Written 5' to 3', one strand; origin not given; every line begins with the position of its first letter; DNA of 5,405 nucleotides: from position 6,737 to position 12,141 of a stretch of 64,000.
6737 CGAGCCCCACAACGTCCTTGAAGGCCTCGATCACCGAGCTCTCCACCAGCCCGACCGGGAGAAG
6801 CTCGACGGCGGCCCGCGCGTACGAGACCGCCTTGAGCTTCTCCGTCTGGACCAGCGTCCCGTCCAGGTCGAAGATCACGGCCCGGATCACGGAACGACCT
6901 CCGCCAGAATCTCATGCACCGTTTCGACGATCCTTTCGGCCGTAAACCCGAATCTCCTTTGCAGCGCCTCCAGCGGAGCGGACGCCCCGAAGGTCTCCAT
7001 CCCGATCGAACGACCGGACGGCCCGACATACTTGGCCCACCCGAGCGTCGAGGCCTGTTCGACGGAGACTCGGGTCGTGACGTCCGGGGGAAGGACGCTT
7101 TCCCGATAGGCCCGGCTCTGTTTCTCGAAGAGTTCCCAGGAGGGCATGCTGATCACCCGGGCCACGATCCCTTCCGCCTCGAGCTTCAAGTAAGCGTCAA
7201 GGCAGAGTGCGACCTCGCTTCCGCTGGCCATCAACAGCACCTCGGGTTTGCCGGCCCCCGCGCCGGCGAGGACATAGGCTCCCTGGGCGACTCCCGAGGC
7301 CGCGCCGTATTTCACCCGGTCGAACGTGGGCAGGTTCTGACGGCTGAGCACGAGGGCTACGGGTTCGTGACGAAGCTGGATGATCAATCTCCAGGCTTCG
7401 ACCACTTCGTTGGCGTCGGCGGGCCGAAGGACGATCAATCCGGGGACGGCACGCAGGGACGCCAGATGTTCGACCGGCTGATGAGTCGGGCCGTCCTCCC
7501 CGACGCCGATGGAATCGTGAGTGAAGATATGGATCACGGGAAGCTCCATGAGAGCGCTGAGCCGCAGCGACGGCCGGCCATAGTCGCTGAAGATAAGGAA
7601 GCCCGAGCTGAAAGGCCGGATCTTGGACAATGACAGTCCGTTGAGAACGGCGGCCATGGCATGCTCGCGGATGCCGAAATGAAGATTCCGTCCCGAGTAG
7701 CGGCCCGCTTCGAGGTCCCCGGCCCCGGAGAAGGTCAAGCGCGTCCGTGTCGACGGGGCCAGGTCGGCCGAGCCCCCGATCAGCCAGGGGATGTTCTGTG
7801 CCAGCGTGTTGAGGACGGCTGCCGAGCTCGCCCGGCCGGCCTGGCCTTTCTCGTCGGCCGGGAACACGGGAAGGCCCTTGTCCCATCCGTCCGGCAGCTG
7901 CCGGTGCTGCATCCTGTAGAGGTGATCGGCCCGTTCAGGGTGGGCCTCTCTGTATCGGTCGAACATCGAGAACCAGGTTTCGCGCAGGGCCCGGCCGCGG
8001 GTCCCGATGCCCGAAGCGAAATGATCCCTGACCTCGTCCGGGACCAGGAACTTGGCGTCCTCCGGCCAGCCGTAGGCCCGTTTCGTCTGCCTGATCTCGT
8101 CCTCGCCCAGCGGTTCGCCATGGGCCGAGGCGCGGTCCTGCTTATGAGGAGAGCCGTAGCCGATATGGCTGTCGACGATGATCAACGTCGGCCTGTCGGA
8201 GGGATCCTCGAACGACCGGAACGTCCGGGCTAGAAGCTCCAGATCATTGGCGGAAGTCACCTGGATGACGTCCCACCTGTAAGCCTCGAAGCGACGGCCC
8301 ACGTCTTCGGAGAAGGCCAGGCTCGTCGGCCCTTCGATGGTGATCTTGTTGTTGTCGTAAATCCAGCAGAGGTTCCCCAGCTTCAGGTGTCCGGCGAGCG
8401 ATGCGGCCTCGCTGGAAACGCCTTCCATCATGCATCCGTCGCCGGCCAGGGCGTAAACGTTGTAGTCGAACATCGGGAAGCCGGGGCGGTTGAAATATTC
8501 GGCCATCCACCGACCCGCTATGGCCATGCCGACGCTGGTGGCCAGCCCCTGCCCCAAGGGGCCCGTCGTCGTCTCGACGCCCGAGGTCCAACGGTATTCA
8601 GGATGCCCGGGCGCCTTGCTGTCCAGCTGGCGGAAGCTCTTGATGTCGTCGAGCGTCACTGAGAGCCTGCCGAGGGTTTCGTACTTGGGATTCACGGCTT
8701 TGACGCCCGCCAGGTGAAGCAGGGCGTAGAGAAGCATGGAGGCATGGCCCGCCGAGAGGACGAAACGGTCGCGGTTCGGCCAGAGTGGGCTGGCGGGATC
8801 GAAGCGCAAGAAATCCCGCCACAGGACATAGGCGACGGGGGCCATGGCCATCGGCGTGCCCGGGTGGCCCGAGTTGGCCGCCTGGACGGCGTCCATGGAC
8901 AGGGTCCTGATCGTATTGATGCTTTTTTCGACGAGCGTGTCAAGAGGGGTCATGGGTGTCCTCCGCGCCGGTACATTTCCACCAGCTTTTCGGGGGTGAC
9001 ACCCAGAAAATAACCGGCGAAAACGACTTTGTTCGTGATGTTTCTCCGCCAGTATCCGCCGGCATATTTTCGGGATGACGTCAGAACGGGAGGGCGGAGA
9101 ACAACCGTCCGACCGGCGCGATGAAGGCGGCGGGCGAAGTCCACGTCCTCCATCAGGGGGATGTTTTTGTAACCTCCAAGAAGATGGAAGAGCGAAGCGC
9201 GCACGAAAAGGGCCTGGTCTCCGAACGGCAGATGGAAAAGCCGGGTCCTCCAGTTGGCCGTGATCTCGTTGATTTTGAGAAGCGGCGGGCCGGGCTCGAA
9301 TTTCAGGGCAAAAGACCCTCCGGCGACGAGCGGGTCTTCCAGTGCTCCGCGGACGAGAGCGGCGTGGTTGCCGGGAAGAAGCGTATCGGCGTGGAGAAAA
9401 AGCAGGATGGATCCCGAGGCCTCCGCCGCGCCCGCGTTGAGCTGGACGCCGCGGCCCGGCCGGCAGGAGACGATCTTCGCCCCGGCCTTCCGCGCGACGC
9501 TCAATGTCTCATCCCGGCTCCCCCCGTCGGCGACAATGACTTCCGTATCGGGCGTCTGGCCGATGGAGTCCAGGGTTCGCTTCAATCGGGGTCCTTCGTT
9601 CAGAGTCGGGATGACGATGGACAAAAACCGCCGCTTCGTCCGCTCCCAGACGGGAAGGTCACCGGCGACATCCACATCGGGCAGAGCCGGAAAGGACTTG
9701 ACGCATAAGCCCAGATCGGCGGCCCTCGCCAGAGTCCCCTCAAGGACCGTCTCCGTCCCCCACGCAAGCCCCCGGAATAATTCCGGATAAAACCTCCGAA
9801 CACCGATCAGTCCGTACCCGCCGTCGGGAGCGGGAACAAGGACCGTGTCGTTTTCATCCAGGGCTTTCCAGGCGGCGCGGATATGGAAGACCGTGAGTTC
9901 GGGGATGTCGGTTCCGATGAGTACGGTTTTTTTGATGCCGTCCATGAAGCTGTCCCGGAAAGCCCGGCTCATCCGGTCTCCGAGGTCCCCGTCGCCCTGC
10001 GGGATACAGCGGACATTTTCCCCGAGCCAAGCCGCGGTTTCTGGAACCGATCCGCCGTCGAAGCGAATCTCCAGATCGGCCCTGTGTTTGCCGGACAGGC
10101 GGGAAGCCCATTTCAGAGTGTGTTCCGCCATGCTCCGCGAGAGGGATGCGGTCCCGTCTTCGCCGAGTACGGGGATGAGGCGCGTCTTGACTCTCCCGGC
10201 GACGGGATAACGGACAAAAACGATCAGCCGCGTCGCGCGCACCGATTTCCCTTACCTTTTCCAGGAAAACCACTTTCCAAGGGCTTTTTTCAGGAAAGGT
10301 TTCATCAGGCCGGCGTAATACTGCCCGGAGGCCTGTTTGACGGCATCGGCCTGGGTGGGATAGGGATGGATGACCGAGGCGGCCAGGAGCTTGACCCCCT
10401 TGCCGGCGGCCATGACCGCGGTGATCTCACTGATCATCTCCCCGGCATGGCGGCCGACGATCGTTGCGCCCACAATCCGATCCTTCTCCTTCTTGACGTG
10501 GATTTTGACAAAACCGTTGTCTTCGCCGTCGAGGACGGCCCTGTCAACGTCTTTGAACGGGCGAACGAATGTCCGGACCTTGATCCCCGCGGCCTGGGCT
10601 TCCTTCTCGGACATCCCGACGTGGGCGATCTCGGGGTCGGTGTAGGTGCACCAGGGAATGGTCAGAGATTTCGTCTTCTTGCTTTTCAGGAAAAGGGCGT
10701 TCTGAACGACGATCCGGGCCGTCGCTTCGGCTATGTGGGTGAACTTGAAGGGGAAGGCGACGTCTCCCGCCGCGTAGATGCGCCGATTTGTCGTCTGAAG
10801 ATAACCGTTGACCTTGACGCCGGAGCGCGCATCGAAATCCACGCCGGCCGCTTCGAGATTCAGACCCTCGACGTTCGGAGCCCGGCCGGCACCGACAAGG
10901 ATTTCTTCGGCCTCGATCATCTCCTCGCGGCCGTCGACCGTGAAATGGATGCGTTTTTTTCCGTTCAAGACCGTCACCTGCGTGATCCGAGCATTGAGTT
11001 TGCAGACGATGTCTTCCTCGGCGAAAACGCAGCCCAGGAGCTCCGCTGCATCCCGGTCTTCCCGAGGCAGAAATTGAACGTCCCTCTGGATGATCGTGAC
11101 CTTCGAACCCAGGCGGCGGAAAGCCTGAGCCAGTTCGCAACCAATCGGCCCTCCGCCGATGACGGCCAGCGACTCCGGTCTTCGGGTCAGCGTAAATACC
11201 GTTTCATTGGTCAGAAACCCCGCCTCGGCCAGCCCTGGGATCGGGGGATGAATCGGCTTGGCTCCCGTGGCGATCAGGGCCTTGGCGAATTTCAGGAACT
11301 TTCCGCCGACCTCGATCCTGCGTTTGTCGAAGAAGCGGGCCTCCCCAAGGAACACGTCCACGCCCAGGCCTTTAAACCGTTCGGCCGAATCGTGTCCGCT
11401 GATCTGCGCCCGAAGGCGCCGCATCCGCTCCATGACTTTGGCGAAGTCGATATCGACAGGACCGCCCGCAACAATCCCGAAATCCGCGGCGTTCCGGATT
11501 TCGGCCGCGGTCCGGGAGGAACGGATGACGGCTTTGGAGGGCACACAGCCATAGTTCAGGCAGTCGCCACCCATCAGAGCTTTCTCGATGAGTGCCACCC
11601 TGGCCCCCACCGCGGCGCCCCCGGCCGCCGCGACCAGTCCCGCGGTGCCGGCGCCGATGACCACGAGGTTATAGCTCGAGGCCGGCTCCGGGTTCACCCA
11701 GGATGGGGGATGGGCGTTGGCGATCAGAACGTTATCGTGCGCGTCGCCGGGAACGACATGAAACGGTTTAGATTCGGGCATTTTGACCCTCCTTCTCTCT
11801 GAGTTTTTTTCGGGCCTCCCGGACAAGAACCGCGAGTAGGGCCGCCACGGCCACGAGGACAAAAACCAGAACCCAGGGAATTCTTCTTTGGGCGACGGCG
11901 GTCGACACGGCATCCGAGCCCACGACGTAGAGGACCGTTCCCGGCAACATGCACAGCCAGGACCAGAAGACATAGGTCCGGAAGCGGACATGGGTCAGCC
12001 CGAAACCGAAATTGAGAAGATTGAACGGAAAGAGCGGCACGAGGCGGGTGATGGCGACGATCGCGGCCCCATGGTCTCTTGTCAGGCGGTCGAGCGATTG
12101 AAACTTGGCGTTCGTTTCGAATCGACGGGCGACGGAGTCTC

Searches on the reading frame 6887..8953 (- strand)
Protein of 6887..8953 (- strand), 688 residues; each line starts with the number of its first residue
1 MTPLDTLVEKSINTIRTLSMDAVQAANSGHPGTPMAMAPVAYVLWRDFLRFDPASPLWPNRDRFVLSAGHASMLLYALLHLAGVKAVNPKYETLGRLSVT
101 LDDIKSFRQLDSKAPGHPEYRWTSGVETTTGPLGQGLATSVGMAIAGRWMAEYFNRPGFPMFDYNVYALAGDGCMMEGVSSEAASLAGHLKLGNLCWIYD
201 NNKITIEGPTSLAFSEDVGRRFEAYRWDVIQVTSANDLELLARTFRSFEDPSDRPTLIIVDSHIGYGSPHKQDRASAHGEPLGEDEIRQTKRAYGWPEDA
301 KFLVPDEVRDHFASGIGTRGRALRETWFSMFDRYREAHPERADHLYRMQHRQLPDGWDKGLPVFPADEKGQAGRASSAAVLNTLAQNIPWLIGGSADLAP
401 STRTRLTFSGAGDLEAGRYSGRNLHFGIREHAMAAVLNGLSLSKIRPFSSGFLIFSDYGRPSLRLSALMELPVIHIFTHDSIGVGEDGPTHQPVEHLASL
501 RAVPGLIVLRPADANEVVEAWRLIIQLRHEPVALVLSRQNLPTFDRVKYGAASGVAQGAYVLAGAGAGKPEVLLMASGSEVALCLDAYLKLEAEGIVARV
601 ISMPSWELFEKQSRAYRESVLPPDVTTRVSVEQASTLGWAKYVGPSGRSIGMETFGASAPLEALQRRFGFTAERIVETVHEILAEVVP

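Call 9: search_protein_families(library=pfam, proteins=[window:6887-8953:-], max_evalue=0.001)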
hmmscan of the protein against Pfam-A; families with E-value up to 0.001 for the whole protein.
window:6887-8953:- (688 aa): 4 families
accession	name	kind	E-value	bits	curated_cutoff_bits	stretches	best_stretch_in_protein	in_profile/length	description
PF00456.26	Transketolase_N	-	9.6e-128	426.3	22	1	10-354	4-334/334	Transketolase, thiamine diphosphate binding domain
PF02779.29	Transket_pyr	-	1.4e-46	158.7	27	1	372-542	4-173/174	Transketolase, pyrimidine binding domain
PF22613.1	Transketolase_C_1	-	2.6e-40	137.6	27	1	558-671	1-113/113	Transketolase-like TK C-terminal domain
PF02780.25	Transketolase_C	-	2.1e-12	47.5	25.9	1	569-675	9-124/124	Transketolase, C-terminal domain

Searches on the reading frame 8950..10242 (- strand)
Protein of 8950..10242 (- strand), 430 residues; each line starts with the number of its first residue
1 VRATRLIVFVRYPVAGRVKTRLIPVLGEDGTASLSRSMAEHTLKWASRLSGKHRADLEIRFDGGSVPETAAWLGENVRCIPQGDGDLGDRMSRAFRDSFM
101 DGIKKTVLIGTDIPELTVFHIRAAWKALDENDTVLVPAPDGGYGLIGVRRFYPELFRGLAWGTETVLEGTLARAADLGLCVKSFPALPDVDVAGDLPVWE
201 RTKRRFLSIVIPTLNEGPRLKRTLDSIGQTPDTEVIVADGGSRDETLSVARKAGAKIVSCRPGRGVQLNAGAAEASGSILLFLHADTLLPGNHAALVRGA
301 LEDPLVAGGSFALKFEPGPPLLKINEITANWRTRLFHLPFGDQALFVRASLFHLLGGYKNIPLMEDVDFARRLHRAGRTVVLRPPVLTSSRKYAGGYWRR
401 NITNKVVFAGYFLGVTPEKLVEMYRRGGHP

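Call 9: search_protein_families(library=pfam, proteins=[window:8950-10242:-], max_evalue=0.001)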
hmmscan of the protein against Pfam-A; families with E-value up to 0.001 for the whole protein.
window:8950-10242:- (430 aa): 3 families
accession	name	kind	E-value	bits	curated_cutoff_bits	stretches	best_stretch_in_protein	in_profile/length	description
PF09837.15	DUF2064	-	9.1e-33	113.1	25.8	1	49-163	5-120/120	Uncharacterized protein conserved in bacteria (DUF2064)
PF00535.33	Glycos_transf_2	-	8.9e-17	62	23.3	1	208-311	1-115/168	Glycosyl transferase family 2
PF13641.12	Glyco_tranf_2_3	-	2.1e-07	31.6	27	1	207-292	3-102/230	Glycosyltransferase like family 2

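Call 60: search_protein_families(library=ncbifam, proteins=[window:8950-10242:-], max_evalue=0.00001)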
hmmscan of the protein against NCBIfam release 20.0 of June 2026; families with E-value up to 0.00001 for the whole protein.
window:8950-10242:- (430 aa): 8 families
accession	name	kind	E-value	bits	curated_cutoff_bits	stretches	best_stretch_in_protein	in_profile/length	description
TIGR04283.1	glyco_like_mftF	equivalog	3.2e-68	229.6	182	1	207-424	1-221/221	TIGR04283 family arsenosugar biosynthesis glycosyltransferase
TIGR04282.1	glyco_like_cofC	hypoth_equivalog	6.3e-58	195.7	134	1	6-196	1-189/189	TIGR04282 family arsenosugar biosynthesis glycosyltransferase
TIGR03965.1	mycofact_glyco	equivalog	5.4e-10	38.7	280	0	204-306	73-184/467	mycofactocin biosynthesis glycosyltransferase MftF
NF010496.0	PRK13915.1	equivalog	2.3e-09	36.8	262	1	202-299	28-137/307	glucosyl-3-phosphoglycerate synthase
TIGR04182.1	glyco_TIGR04182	equivalog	5.1e-09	35.9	325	1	208-294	3-90/293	S-layer glycoprotein N-glycosyltransferase AglJ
TIGR03552.1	F420_cofC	equivalog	5.1e-08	32.8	105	1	17-150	11-139/196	2-phospho-L-lactate guanylyltransferase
NF041875.1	EPS_EpsD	equivalog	8e-08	32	370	0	207-286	1-89/325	exopolysaccharide biosynthesis glycosyltransferase EpsD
TIGR03937.1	PgaC_IcaA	equivalog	1e-06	28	422.3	1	202-295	42-144/407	poly-beta-1,6-N-acetyl-D-glucosamine synthase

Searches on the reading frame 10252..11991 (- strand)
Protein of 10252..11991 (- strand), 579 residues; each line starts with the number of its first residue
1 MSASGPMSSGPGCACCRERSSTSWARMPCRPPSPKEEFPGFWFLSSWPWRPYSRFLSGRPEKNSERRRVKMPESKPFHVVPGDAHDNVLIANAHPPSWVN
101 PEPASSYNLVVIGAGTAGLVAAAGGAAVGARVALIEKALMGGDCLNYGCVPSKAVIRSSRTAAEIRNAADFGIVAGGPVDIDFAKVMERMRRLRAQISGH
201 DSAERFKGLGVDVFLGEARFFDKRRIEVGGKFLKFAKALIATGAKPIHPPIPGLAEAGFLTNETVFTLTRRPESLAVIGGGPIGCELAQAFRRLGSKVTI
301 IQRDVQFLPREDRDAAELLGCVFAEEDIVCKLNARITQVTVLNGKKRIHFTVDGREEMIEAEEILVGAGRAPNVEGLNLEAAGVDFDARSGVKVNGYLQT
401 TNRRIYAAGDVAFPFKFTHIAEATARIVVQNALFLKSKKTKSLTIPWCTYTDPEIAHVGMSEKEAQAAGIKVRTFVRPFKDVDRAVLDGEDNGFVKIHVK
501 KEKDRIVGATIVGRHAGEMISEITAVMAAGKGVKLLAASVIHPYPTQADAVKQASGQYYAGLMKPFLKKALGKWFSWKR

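Call 9: search_protein_families(library=pfam, proteins=[window:10252-11991:-], max_evalue=0.001)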
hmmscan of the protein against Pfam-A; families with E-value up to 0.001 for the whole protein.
window:10252-11991:- (579 aa): 9 families
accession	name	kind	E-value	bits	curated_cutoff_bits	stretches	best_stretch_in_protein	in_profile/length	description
PF07992.20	Pyr_redox_2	-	1.4e-58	199.1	26.1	1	107-423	1-289/291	Pyridine nucleotide-disulphide oxidoreductase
PF02852.28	Pyr_redox_dim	-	9.9e-32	109.9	25.3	1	445-554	1-109/110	Pyridine nucleotide-disulphide oxidoreductase, dimerisation domain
PF00070.33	Pyr_redox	-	2.5e-19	70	22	1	275-349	2-78/82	Pyridine nucleotide-disulphide oxidoreductase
PF01134.28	GIDA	-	1.9e-09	37.5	22.1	1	109-167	2-58/391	Glucose inhibited division protein A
PF13738.12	Pyr_redox_3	-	6.4e-07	29.3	30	0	110-147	1-39/305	Pyridine nucleotide-disulphide oxidoreductase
PF03486.20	HI0933_like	-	7.9e-05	22.6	50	0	108-138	2-32/244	HI0933-like protein Rossmann domain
PF13450.12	NAD_binding_8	-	8e-05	23.3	21.9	0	111-144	1-35/68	NAD(P)-binding Rossmann-like domain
PF12831.13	FAD_oxidored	-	0.00031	20.6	27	0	109-140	2-33/416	FAD dependent oxidoreductase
PF01262.27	AlaDh_PNT_C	-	0.00043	20.2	23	0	108-138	30-60/214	Alanine dehydrogenase/PNT, C-terminal domain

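Call 60: search_protein_families(library=ncbifam, proteins=[window:10252-11991:-], max_evalue=0.00001)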
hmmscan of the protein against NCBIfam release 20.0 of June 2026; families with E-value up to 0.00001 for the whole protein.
window:10252-11991:- (579 aa): 51 families (the best 25 are shown)
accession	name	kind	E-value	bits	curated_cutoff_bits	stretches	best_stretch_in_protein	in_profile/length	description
NF004991.0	PRK06370.1-3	subfamily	4.5e-231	767.8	620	1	76-579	5-508/509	FAD-containing oxidoreductase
TIGR02053.1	MerA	equivalog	1.1e-117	393.9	454.45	1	107-559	1-454/465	mercury(II) reductase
TIGR01350.1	lipoamide_DH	equivalog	3.5e-113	378.8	408.8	1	107-557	2-453/461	dihydrolipoyl dehydrogenase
NF004992.0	PRK06370.1-4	equivalog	8.3e-98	327.8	629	1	105-543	3-442/459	FAD-containing oxidoreductase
NF004947.0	PRK06292.2-5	equivalog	6.1e-95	318.8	592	1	106-556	3-456/474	dihydrolipoyl dehydrogenase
NF005884.0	PRK07846.1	equivalog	4.9e-82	276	501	1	106-554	3-447/454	mycothione reductase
NF004946.0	PRK06292.2-4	subfamily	2.5e-81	273.9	634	1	106-555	3-467/487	dihydrolipoyl dehydrogenase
NF004776.0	PRK06116.1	equivalog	5.1e-81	273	480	1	105-543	3-440/450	glutathione-disulfide reductase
NF010311.1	PRK13748.1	subfamily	2e-79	268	600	1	104-555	95-545/560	mercury(II) reductase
NF004990.0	PRK06370.1-1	equivalog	1.1e-78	265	842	1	106-549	4-446/459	FAD-containing oxidoreductase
NF003585.0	PRK05249.1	equivalog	8e-78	262.1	465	1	105-555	5-454/464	Si-specific NAD(P)(+) transhydrogenase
NF004943.0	PRK06292.2-1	equivalog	7.4e-76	255.7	432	1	105-557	2-454/456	dihydrolipoyl dehydrogenase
NF005883.0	PRK07845.1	equivalog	1.2e-75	255.2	479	1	108-556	4-457/466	NAD(P)H-quinone dehydrogenase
NF004939.0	PRK06292.1-1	equivalog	1.5e-75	254.7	435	1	106-528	5-428/476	dihydrolipoyl dehydrogenase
TIGR01424.1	gluta_reduc_2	equivalog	2.6e-74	250.4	606.05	1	107-543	3-436/446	glutathione-disulfide reductase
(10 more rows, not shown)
